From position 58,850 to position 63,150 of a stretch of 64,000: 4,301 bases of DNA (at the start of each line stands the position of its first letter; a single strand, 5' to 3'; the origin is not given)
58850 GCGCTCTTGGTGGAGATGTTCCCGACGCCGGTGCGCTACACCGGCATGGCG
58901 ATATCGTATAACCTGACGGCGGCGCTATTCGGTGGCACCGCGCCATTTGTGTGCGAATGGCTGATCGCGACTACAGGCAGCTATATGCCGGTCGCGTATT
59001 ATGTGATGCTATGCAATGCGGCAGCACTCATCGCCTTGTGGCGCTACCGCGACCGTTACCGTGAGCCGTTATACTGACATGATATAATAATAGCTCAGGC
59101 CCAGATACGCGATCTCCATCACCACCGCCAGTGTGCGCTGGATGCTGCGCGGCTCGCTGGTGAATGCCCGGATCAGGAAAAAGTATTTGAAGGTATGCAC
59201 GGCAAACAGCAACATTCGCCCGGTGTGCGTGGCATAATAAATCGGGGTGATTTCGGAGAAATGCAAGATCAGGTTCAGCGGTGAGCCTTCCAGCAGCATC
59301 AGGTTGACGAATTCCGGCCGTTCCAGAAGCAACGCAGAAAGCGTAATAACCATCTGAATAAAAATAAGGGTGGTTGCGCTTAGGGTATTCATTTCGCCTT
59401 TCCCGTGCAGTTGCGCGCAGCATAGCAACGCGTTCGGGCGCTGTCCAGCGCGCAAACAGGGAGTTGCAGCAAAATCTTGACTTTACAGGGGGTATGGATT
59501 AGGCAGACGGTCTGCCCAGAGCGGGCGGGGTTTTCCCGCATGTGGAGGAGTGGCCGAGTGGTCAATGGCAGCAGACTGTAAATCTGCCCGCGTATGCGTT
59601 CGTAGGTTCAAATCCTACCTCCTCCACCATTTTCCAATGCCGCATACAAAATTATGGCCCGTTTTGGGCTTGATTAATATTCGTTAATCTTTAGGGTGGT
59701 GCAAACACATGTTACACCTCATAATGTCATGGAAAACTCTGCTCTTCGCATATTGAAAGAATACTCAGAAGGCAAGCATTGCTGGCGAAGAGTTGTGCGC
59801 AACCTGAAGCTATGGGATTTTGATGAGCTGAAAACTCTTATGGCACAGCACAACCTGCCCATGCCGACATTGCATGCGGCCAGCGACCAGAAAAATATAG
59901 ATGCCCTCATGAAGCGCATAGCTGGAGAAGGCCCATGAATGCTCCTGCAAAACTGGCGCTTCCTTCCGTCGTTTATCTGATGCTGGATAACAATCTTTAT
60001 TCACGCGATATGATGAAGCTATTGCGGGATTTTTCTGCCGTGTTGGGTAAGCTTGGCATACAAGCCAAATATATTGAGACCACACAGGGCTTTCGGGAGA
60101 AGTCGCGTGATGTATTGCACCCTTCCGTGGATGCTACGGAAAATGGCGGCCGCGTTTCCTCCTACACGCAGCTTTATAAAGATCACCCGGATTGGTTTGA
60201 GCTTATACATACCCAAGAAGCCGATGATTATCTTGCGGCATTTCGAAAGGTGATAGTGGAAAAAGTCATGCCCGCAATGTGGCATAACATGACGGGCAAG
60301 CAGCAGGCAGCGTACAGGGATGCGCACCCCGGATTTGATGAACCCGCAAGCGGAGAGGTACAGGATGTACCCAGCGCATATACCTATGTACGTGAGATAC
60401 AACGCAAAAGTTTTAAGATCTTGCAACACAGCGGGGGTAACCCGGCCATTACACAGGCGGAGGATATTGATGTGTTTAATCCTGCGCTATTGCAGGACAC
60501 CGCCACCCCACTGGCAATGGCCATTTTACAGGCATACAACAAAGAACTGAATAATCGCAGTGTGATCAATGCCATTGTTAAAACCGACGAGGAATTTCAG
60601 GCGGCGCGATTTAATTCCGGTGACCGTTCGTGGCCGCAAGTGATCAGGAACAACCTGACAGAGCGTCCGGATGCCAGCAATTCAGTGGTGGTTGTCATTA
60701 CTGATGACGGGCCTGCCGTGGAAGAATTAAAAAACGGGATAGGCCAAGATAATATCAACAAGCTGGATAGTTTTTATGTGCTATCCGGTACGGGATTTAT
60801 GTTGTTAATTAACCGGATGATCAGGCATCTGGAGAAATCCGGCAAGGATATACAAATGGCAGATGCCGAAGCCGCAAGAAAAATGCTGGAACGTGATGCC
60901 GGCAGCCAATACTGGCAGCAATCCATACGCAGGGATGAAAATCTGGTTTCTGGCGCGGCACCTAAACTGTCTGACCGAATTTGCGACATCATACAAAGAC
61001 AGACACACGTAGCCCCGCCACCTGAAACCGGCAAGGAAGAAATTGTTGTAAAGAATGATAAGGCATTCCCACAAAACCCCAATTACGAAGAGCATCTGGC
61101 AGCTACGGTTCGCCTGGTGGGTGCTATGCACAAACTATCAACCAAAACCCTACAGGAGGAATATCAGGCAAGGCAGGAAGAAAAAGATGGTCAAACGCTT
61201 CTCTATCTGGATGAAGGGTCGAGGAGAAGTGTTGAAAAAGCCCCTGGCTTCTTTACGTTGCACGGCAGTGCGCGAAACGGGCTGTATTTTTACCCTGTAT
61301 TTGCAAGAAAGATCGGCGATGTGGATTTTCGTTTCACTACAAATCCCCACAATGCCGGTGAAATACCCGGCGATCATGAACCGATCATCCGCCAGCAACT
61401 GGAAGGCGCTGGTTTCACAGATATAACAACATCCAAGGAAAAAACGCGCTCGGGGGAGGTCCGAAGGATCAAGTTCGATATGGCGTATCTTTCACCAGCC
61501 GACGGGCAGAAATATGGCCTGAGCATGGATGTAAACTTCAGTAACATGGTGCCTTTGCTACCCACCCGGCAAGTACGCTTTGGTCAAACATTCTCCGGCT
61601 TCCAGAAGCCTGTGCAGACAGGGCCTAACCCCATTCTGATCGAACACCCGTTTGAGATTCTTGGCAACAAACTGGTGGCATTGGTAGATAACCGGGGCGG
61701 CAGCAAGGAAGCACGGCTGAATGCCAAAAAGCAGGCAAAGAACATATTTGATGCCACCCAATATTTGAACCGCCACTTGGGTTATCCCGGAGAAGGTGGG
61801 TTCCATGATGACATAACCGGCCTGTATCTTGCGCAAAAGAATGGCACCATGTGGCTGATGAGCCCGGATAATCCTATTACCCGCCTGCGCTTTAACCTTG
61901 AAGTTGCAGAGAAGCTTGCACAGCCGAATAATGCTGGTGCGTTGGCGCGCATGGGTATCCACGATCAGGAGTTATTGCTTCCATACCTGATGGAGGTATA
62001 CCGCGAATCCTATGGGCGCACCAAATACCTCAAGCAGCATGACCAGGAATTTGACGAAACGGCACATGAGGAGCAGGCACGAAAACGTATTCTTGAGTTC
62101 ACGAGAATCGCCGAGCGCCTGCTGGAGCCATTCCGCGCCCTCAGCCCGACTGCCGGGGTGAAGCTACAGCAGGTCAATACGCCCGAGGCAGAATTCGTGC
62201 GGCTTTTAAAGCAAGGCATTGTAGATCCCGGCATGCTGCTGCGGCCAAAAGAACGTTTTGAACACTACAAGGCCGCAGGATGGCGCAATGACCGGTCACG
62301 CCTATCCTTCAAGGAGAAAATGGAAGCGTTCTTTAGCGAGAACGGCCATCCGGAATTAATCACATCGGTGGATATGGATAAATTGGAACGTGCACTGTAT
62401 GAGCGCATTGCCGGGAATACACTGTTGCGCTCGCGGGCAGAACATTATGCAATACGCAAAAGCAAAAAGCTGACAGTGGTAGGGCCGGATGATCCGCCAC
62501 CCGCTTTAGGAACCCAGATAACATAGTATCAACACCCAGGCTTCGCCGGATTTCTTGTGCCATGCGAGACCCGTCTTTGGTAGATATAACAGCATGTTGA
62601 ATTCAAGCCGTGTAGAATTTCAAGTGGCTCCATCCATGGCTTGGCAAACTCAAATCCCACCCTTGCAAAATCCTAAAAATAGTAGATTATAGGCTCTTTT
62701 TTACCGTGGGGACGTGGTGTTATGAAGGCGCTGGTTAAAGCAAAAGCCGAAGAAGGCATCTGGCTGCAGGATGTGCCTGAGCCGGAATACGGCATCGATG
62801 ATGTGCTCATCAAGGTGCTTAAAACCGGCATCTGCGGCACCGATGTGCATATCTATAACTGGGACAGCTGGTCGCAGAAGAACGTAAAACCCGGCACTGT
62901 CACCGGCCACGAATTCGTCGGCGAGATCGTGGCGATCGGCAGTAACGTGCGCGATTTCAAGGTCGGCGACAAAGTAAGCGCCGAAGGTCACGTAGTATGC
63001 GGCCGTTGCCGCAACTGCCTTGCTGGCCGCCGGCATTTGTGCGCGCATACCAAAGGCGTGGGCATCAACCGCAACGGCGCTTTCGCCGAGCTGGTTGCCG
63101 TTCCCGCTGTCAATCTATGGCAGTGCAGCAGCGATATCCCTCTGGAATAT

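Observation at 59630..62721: tRNA-Tyr-adjacent 3-kb islet encoding an 863-aa orphan protein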

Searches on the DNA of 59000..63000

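Call 81: search_rna_families(source=window, start=59000, end=63000, threshold=evalue, max_evalue=1)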
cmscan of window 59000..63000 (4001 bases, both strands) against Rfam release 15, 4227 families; matches with E-value up to 1: 2.
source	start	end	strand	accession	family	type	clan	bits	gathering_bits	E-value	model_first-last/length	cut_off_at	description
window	59544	59626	+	RF00005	tRNA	Gene; tRNA;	CL00001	62.6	29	2.2e-12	1-71/71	no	tRNA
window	59544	59627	-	RF04354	Plastid-ycf2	Cis-reg;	-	20.6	65.7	0.81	1-75/75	no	Plastid-ycf2 5UTR RNA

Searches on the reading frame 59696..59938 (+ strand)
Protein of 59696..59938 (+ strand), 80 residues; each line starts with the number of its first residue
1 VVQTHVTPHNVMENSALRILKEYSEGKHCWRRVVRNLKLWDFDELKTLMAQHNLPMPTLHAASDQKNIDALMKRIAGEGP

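Call 4: search_protein_families(library=pfam, proteins=[window:59696-59938:+], max_evalue=1)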
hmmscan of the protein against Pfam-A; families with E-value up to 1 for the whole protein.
window:59696-59938:+ (80 aa): 1 family
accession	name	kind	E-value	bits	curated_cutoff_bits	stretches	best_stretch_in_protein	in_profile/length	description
PF10561.15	C2orf69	-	0.13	12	25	1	2-25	267-290/301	C2orf69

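Call 5: search_protein_families(library=padloc, proteins=[window:59696-59938:+], max_evalue=1)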
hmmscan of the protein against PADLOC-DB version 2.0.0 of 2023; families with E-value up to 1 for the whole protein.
window:59696-59938:+ (80 aa): 0 families

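Call 6: search_protein_families(library=ncbifam, proteins=[window:59696-59938:+], max_evalue=1)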
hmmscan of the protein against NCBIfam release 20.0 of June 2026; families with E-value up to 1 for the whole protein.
window:59696-59938:+ (80 aa): 0 families

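Call 16: search_protein_families(library=phrogs, proteins=[window:59696-59938:+], max_evalue=1)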
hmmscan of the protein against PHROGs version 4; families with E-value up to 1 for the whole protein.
window:59696-59938:+ (80 aa): 0 families

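Call 32: find_homologous_proteins(query=window:59696-59938:+, max_evalue=10)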
Query window:59696-59938:+ (80 aa): 1 proteins with E <= 10 among 1 candidates.
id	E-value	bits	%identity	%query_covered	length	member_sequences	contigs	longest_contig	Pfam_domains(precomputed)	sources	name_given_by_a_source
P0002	1.4e-39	151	100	86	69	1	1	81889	-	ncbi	ncbi:MAG: hypothetical protein AB7F82_00390 [Alphaproteobacteria bacterium]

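Call 42: search_protein_families(library=pfam, proteins=[window:59729-59935:+], max_evalue=10)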
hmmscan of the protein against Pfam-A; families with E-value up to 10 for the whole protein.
window:59729-59935:+ (69 aa): 0 families

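Call 64: predict_structure(protein=window:59729-59935:+)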
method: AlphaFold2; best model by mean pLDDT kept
length: 69 residues; sequences in the alignment: 1
mean_pLDDT: 76.5   pTM: 0.55
mean pLDDT of the five models: 76.5, 75.9, 75.2, 73.9, 69.3
residues with pLDDT >= 90: 3; 70-90: 42; 50-70: 23; < 50: 1
segments of 3 or more residues with pLDDT < 50: none
pLDDT, mean of each block of 10 residues (from residue 1): 78 83 82 87 76 68 61
secondary structure, 60 per line:
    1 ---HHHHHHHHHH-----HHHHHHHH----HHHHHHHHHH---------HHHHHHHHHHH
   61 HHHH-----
elements in order: H4-13 H19-26 H31-40 H50-64

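Call 66: fold_search(model_id=the predicted structure, library=pdb)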
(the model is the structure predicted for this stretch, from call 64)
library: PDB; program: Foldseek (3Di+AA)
matches with E <= 10: 1; with E <= 0.001: 0
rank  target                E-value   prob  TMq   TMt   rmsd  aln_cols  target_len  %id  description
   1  7d2f_A                8.6e+00  0.06  0.22  0.06   3.8        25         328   32  Lp major histidine acid phosphatase mutant D281A/5'-AMP (released 2021-09-22)

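Call 73: fold_search(model_id=the predicted structure, library=viral)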
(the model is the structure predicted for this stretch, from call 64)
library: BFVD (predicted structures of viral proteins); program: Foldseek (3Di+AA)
matches with E <= 10: 25; with E <= 0.001: 0
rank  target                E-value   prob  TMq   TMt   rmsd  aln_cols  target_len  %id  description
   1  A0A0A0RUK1            1.5e+00  0.33  0.50  0.26   7.8        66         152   14  Uncharacterized protein [Bacillus phage Mater]
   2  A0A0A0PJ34            2.3e+00  0.18  0.48  0.17  11.3        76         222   18  Uncharacterized protein [Bacillus phage Bp8p-T]
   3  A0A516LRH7            2.6e+00  0.18  0.48  0.36   6.4        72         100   11  (no name in the UniProt tables at hand)
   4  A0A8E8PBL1            3.6e+00  0.11  0.44  0.34  12.0        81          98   10  Uncharacterized protein [Vibrio phage BUCT233]
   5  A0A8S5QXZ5            4.3e+00  0.12  0.46  0.38  14.2        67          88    6  Uncharacterized protein [Siphoviridae sp. ctg6Y13]
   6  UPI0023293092         5.5e+00  0.16  0.43  0.41   2.6        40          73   20  (no name look-up for this kind of identifier)
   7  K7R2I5                5.5e+00  0.08  0.35  0.09   5.8        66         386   17  Uncharacterized protein [Vibrio phage vB_VpaS_MAR10]
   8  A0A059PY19            6.7e+00  0.08  0.35  0.36   6.5        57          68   10  Uncharacterized protein [Anabaena phage A-4L]
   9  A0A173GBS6            6.7e+00  0.08  0.46  0.17  13.4        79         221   14  Helix-turn-helix DNA binding domain protein [Bacillus phage SalinJah]
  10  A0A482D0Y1            7.1e+00  0.10  0.50  0.16   9.4        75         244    9  (no name in the UniProt tables at hand)
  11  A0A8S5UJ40            7.1e+00  0.09  0.46  0.30  11.0        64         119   11  Helix-turn-helix domain protein [Siphoviridae sp. ctTDf8]
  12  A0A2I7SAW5            7.1e+00  0.03  0.28  0.20  13.5        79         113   13  (no name in the UniProt tables at hand)
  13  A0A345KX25            8.1e+00  0.08  0.36  0.50   3.1        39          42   20  Helix-turn-helix DNA-binding domain protein [Mycobacterium phage IHOP]
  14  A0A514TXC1            8.1e+00  0.06  0.39  0.32   8.4        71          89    8  (no name in the UniProt tables at hand)
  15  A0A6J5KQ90            8.1e+00  0.04  0.28  0.31   8.9        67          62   12  Uncharacterized protein [uncultured Caudovirales phage]
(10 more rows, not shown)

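Call 88: search_solved_structures(query=window:59696-59935:+, max_evalue=10, show_alignments=2)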
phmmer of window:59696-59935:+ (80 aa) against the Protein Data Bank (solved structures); distinct sequences matched with E-value up to 10: 4.
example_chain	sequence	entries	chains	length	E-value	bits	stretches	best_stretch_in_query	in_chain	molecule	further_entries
8h0i_A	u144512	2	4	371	0.39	14.1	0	18-34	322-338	APOBEC3G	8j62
6wma_A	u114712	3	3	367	0.42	14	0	19-34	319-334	APOLIPOPROTEIN B MRNA EDITING ENZYME, CATALYTIC PEPTIDE- LIKE 3G | APOLIPOPROTEIN B MRNA EDITING ENZYME, CATALYTIC PEPTIDE-3 LIKE 3G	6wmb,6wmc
8cx0_A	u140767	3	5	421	0.6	13.5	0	18-34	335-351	DNA dC->dU-editing enzyme APOBEC-3G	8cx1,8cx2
8otz_3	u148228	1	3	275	0.7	13.3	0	27-45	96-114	EF-hand domain-containing protein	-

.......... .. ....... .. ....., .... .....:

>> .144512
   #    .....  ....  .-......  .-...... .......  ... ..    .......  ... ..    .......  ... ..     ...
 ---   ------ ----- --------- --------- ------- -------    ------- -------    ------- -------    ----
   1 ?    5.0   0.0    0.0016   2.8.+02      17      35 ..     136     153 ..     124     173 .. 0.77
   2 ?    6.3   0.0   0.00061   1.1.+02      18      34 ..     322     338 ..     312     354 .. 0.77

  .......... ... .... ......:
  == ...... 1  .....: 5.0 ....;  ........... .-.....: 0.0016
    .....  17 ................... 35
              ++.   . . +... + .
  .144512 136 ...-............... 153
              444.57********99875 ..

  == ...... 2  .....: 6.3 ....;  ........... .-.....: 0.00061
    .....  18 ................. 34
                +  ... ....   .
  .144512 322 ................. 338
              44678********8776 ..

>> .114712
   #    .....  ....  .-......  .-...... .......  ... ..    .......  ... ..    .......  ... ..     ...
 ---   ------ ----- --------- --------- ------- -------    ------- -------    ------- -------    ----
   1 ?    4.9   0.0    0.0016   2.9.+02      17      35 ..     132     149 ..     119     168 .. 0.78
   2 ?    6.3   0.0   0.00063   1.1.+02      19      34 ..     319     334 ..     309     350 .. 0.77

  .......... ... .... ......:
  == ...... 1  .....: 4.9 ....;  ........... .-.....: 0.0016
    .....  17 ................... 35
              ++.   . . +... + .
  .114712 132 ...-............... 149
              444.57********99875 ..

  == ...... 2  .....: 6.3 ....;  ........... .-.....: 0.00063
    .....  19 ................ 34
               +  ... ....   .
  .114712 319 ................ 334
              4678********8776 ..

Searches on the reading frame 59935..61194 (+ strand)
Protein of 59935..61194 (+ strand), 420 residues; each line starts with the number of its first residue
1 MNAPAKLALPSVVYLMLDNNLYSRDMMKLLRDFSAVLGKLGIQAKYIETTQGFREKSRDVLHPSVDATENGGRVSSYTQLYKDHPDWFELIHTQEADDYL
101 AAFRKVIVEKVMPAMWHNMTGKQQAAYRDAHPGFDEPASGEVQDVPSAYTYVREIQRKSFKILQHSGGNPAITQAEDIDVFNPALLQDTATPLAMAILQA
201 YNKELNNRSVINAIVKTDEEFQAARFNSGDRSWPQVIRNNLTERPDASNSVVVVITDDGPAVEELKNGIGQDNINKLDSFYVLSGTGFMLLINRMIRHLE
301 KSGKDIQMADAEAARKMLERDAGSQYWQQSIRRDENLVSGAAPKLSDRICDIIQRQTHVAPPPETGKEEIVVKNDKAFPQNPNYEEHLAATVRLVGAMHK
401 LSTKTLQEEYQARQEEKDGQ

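Call 58: search_solved_structures(query=window:59935-61194:+, max_evalue=10, show_alignments=2)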
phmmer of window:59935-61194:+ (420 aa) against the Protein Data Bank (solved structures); distinct sequences matched with E-value up to 10: 0.

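Call 85: search_protein_families(library=padloc, proteins=[window:59935-61194:+], max_evalue=10)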
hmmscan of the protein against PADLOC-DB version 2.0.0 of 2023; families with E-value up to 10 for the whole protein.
window:59935-61194:+ (420 aa): 0 families

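Call 86: search_protein_families(library=ncbifam, proteins=[window:59935-61194:+], max_evalue=10)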
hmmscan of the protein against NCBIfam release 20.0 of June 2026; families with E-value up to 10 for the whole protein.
window:59935-61194:+ (420 aa): 3 families
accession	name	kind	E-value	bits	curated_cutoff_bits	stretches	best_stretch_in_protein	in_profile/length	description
NF005295.0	PRK06820.1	equivalog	0.044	12.8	690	1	236-314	207-280/440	EscN/YscN/HrcN family type III secretion system ATPase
NF008351.0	PRK11138.1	equivalog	0.11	11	423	1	224-259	135-170/394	outer membrane protein assembly factor BamB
TIGR03300.1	assembly_YfgL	equivalog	0.13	10.9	285.2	1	225-259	121-155/377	outer membrane protein assembly factor BamB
